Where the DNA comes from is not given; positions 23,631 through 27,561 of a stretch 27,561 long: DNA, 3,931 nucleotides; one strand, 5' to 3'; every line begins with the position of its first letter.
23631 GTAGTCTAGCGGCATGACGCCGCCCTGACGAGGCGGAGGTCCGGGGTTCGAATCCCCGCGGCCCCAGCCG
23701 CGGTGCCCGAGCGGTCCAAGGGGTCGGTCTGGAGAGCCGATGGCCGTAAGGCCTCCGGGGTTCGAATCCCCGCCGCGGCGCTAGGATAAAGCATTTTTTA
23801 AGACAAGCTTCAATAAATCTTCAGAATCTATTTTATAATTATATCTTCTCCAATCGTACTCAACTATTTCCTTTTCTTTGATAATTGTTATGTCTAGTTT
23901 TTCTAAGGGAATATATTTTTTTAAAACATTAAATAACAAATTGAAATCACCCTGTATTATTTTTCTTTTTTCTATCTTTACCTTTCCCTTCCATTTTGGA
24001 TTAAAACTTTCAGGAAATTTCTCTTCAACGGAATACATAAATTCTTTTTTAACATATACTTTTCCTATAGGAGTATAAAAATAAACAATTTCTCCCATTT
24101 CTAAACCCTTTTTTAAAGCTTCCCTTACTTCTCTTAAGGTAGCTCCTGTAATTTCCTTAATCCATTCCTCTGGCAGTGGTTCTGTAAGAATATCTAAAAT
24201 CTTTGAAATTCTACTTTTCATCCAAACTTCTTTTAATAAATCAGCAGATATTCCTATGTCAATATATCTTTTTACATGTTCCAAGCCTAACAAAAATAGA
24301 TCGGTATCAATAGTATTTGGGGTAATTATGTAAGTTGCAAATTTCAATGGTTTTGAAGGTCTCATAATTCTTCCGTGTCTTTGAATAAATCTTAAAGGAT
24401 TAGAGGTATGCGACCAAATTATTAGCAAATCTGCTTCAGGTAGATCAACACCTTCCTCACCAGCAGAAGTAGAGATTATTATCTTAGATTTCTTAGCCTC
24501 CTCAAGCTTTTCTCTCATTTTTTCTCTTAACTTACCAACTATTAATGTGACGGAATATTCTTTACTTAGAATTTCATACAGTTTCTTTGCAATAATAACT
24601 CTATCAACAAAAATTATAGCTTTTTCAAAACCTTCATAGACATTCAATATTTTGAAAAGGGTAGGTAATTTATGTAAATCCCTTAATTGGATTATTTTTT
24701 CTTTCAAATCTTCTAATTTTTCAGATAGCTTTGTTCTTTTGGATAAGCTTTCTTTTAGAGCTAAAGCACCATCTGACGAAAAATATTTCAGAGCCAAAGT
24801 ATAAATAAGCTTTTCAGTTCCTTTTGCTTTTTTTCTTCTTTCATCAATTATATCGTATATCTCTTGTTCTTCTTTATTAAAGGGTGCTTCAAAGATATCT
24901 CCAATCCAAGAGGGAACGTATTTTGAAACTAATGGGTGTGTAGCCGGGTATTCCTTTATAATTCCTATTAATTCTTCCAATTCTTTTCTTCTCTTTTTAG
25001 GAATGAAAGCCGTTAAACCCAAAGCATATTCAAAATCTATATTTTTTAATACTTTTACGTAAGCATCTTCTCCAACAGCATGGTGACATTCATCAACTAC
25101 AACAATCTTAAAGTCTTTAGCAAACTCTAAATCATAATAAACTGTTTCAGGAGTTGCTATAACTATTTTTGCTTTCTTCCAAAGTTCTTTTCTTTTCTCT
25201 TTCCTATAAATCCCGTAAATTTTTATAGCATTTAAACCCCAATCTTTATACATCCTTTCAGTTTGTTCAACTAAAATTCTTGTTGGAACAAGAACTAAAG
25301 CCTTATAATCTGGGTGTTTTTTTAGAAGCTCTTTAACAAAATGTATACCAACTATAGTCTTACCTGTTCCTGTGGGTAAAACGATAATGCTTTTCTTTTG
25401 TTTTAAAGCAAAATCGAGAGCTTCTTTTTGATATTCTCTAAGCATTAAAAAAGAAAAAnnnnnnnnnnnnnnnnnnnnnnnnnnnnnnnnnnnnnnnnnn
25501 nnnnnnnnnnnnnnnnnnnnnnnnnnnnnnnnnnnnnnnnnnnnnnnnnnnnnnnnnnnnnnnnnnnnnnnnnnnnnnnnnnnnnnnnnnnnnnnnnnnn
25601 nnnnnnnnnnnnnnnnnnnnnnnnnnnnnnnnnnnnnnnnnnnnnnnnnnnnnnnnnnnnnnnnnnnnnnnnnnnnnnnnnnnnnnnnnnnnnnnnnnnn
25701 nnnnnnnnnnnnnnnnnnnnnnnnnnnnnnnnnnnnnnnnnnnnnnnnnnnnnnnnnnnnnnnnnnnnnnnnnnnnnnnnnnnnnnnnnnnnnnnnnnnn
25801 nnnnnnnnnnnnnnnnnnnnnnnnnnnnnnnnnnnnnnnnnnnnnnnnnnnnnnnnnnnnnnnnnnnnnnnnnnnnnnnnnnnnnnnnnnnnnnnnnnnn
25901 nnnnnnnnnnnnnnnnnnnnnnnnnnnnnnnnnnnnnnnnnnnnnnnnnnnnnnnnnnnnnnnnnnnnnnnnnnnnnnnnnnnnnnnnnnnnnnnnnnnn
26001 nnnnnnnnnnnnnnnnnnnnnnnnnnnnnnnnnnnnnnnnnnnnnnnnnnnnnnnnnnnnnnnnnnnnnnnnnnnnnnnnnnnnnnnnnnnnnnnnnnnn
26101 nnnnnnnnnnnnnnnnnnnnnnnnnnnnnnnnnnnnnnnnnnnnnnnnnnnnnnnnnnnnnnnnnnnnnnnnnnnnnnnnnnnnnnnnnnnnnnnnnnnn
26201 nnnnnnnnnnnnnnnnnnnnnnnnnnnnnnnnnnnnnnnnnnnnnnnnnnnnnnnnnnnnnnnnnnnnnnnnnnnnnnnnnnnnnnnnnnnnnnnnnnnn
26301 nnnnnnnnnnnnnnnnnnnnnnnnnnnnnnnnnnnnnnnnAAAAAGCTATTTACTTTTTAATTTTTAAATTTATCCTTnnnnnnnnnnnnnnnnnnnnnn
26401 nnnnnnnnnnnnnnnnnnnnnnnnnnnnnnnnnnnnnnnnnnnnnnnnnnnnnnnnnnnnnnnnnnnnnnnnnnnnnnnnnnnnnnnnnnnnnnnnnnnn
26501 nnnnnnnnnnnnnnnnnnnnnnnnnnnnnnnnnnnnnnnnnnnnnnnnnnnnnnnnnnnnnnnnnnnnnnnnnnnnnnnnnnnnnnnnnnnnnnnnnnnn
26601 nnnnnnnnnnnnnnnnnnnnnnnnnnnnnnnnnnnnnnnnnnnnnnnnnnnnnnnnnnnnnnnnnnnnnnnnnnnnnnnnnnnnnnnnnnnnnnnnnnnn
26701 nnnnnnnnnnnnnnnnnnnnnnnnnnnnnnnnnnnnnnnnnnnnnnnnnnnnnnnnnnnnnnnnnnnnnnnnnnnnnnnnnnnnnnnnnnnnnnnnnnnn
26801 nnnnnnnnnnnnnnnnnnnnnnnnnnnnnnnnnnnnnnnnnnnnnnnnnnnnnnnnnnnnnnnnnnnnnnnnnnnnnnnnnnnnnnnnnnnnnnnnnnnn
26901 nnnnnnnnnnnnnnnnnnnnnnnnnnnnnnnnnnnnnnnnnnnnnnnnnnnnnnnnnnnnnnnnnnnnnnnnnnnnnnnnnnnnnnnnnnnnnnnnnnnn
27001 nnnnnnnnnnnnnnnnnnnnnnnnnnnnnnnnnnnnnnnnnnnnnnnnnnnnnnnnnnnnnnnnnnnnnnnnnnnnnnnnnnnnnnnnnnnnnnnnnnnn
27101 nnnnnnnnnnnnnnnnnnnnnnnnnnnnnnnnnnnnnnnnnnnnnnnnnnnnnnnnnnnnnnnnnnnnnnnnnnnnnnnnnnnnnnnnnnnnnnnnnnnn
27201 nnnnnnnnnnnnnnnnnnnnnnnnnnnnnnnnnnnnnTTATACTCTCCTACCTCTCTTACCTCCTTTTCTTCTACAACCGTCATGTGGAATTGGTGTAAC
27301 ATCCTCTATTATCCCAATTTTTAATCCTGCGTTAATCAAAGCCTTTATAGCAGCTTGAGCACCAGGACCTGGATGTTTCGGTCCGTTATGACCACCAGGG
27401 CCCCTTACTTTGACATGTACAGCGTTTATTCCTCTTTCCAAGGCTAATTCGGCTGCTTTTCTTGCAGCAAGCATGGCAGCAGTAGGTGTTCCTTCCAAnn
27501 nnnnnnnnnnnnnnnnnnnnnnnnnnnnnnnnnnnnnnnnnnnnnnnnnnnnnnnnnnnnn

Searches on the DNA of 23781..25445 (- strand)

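Call 45: search_rna_families(sources=[L004, L006, L010, L013], threshold=evalue, max_evalue=0.01)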
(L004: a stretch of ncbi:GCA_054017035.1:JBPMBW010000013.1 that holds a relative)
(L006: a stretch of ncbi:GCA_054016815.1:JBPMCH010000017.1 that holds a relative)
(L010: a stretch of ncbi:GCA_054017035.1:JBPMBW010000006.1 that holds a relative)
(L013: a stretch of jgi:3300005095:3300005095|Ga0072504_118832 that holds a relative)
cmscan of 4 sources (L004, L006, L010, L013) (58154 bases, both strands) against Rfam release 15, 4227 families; matches with E-value up to 0.01: 10.
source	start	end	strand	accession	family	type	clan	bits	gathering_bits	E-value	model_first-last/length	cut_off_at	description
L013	3430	6441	+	RF02540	LSU_rRNA_archaea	Gene; rRNA;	CL00112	2523.5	50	0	1-2987/2987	no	Archaeal large subunit ribosomal RNA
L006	14788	16362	+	RF02540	LSU_rRNA_archaea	Gene; rRNA;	CL00112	1271.3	50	0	1-1579/2987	3'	Archaeal large subunit ribosomal RNA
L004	2716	2790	+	RF00005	tRNA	Gene; tRNA;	CL00001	75.2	29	1e-14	1-71/71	no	tRNA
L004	9724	9797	+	RF00005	tRNA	Gene; tRNA;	CL00001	71.2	29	1.3e-13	1-71/71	no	tRNA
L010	10440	10511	+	RF00005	tRNA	Gene; tRNA;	CL00001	69.1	29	5e-13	1-71/71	no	tRNA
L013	2748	2819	+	RF00005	tRNA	Gene; tRNA;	CL00001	69.1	29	5e-13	1-71/71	no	tRNA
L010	8435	8540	-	RF00005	tRNA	Gene; tRNA;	CL00001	61.1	29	8.2e-11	1-71/71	no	tRNA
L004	9605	9688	-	RF00005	tRNA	Gene; tRNA;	CL00001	56.4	29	1.5e-09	1-71/71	no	tRNA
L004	2716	2791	-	RF04354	Plastid-ycf2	Cis-reg;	-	34.9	65.7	0.0015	1-75/75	no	Plastid-ycf2 5UTR RNA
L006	12304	12358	+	RF01152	sR1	Gene; snRNA; snoRNA; CD-box;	-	26.6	45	0.0093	1-57/57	no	Small nucleolar RNA sR1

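Call 75: search_rna_families(source=L004, start=6250, end=7100, threshold=evalue, max_evalue=10, show_alignments=2)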
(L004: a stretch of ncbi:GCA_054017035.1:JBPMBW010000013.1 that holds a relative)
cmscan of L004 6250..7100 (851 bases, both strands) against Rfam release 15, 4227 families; matches with E-value up to 10: 5.
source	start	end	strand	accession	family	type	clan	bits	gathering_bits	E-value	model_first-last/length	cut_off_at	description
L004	6460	6494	-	RF01684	mascRNA-menRNA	Gene;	-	24.1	42.5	0.023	1-56/56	no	MALAT1-associated small cytoplasmic RNA/MEN beta RNA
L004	6506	6595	-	RF00332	snoZ266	Gene; snRNA; snoRNA; CD-box;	-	16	43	9.1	1-90/90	no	Small nucleolar RNA Z266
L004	6468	6482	+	RF04351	Plastid-psbl-rps4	Cis-reg;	-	14.6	68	5.8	10-24/53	no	Plastid-psbl-rps4 3UTR RNA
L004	6467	6484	-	RF00023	tmRNA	Gene;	CL00001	14.2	47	0.0017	346-363/374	no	transfer-messenger RNA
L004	6843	6881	-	RF00628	RgsA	Gene; sRNA;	-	10.7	88.4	4.8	1-194/194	no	RgsA sRNA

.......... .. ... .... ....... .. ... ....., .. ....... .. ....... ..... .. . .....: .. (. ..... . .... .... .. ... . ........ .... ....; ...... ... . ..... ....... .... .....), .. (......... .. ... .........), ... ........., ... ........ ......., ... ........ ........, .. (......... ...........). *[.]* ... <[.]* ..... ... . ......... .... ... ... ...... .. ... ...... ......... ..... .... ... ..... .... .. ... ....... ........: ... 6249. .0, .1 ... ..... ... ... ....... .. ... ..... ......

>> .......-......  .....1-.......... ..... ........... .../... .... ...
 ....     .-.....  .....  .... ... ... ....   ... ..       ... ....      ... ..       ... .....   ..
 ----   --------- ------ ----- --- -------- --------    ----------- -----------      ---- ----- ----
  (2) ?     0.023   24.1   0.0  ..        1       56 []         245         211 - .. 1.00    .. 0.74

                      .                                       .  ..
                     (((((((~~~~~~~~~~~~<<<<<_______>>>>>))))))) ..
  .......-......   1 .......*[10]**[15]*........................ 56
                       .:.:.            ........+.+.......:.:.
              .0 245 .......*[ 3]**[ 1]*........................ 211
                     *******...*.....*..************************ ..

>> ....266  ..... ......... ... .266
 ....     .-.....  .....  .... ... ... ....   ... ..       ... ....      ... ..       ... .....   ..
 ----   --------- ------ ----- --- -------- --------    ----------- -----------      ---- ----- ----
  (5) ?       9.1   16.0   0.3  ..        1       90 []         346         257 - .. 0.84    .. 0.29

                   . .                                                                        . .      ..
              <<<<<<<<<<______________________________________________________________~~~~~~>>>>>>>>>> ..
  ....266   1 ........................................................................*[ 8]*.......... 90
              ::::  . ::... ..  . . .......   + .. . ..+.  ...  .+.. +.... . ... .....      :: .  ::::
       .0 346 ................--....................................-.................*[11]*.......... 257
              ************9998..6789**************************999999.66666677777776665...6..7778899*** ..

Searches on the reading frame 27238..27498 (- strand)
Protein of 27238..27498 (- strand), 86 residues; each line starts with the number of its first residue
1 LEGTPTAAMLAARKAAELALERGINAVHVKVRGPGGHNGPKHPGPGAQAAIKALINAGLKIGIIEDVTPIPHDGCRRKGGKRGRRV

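Call 47: search_protein_families(library=pfam, max_evalue=0.01, proteins=[window:27238-27498:-])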
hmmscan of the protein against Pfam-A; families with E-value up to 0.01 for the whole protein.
window:27238-27498:- (86 aa): 1 family
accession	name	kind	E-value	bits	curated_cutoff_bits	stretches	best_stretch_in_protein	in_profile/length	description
PF00411.24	Ribosomal_S11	-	2.7e-26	92.6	25.1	1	2-82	39-110/110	Ribosomal protein S11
